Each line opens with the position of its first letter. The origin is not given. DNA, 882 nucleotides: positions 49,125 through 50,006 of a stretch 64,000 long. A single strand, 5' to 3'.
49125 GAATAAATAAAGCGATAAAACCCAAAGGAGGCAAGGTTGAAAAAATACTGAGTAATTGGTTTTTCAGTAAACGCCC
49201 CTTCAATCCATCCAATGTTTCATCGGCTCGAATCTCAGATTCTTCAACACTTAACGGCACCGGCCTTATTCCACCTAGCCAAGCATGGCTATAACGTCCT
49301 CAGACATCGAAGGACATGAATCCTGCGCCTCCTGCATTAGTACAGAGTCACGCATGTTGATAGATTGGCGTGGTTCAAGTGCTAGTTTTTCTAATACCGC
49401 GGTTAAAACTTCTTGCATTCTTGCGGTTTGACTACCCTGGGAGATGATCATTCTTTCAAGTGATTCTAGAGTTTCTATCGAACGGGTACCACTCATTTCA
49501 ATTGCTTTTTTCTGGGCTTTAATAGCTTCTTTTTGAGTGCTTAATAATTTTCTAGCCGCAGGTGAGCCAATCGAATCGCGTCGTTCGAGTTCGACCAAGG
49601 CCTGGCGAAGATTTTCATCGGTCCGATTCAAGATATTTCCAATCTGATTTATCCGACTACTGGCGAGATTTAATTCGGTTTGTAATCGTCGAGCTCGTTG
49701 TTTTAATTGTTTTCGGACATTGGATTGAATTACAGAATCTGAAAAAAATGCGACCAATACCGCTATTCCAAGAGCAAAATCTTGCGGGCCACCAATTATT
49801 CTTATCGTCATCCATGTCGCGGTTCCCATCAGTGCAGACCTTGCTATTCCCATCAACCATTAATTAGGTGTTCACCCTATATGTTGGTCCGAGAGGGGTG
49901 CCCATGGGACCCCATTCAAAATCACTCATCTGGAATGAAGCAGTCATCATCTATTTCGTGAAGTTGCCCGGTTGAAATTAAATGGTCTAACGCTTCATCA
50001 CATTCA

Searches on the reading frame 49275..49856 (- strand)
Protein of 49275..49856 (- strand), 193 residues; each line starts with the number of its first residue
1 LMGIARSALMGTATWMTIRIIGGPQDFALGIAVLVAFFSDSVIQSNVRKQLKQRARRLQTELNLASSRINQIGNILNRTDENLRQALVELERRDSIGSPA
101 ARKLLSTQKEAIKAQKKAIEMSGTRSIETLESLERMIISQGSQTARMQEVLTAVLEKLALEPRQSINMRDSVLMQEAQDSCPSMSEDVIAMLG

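Call 86: search_protein_families(library=pfam, proteins=[window:49275-49856:-], max_evalue=0.001)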
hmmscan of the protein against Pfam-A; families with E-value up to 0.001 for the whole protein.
window:49275-49856:- (193 aa): 1 family
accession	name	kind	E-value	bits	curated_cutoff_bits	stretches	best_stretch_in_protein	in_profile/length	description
PF12501.13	DUF3708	-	0.00065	19.8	24.1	1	28-136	49-151/166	Phosphate ATP-binding cassette transporter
